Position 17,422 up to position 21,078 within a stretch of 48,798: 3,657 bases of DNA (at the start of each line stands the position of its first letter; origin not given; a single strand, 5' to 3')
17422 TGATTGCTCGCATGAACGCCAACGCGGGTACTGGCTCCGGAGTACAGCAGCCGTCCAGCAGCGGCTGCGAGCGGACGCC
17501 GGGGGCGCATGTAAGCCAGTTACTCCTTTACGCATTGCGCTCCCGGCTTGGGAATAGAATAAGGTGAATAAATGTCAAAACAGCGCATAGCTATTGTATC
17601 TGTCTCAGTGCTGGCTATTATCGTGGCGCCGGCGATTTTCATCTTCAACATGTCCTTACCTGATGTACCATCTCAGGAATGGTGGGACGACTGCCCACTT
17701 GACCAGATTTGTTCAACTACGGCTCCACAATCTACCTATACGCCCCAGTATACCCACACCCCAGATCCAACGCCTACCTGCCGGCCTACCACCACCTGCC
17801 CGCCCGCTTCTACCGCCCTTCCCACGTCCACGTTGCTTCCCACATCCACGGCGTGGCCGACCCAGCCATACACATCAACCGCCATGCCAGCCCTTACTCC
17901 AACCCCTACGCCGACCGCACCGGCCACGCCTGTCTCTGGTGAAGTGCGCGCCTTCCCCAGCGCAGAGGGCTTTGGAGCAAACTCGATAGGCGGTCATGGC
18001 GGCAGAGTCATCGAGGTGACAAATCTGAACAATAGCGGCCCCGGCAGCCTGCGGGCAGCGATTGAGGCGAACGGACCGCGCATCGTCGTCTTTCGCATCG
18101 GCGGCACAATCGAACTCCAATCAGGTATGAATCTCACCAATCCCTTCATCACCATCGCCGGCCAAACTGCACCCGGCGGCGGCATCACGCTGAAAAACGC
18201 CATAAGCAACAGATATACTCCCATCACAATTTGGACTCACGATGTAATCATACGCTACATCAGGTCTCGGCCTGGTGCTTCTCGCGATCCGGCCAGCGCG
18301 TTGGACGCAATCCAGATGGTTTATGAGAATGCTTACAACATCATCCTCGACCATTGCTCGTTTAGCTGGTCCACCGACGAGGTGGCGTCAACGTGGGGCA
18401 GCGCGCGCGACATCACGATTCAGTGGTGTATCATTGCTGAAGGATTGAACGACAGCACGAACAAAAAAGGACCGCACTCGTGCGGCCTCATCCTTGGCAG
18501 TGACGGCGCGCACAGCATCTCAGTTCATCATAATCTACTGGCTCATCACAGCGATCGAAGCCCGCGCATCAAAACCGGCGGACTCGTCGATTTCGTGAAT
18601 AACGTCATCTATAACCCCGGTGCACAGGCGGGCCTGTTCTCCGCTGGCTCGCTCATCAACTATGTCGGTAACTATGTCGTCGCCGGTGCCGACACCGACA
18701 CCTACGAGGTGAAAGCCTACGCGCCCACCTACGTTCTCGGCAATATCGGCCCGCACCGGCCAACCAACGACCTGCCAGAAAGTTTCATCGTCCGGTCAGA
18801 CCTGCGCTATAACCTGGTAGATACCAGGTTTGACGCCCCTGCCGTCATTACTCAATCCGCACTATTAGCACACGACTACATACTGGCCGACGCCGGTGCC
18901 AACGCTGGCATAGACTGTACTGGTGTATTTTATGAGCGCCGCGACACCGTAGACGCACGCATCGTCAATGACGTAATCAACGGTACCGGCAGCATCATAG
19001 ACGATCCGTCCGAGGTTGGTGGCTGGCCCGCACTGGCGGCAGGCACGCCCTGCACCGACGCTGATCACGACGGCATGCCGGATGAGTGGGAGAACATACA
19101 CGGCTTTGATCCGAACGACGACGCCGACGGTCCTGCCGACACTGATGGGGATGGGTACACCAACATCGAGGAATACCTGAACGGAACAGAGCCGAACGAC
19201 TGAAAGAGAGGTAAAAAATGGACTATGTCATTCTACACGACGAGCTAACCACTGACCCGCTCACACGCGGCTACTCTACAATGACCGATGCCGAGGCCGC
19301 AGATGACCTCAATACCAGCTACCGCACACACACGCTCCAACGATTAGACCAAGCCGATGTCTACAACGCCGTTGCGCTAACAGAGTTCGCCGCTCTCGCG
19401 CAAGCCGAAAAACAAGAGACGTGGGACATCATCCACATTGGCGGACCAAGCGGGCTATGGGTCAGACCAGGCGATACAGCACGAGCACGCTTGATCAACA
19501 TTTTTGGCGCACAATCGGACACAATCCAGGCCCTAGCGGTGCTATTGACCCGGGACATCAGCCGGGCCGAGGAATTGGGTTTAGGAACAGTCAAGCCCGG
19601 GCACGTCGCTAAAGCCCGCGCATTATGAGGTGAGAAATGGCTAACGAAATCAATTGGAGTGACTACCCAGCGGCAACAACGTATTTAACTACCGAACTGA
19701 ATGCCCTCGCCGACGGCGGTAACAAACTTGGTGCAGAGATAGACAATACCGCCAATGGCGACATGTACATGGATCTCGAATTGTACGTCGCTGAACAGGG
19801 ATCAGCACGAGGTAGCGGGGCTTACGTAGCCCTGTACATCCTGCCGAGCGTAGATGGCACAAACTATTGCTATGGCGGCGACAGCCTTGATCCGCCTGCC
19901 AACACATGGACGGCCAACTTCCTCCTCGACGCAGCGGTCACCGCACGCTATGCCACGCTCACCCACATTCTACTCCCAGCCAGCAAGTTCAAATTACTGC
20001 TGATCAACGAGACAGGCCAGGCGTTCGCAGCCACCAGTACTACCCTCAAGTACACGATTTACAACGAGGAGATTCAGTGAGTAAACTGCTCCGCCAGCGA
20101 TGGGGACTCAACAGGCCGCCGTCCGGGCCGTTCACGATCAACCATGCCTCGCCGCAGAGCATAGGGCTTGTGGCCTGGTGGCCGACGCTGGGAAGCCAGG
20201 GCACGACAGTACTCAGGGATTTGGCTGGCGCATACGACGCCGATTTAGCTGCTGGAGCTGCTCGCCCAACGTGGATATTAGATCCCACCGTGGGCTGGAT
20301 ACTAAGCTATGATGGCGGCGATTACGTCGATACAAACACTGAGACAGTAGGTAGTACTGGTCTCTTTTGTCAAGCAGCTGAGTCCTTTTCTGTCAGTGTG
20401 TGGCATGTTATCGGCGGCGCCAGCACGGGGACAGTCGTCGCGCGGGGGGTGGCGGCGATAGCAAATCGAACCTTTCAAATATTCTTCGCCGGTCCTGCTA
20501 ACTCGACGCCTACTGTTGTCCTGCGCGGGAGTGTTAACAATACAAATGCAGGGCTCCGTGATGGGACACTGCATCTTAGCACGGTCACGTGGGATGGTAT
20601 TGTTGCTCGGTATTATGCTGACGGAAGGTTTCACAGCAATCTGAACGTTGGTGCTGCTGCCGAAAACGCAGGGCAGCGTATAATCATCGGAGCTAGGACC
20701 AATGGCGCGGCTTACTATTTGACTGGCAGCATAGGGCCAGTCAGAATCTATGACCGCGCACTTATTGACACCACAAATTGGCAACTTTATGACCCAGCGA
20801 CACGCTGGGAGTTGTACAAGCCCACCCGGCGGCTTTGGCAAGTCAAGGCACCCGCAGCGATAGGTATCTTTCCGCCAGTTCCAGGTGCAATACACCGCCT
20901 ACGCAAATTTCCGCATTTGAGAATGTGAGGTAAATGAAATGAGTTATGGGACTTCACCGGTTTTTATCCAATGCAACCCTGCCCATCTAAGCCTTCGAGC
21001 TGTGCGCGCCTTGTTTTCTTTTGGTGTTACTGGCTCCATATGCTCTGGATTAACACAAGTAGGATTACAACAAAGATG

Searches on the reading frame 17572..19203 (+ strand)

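Call 38: search_protein_families(library=pfam, proteins=[window:17572-19203:+], max_evalue=0.01)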
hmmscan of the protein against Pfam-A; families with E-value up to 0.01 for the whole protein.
window:17572-19203:+ (543 aa): 1 family
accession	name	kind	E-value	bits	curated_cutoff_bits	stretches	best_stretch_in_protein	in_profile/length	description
PF18884.5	TSP3_bac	-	0.00012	22.3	25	0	523-543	1-21/22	Bacterial TSP3 repeat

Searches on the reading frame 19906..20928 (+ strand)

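Call 38: search_protein_families(library=pfam, proteins=[window:19906-20928:+], max_evalue=0.01)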
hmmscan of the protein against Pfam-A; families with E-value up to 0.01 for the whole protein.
window:19906-20928:+ (340 aa): 1 family
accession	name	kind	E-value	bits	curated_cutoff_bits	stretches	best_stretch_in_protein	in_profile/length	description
PF13385.13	Laminin_G_3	-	5.4e-11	43.3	27.6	1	138-287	4-146/151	Concanavalin A-like lectin/glucanases superfamily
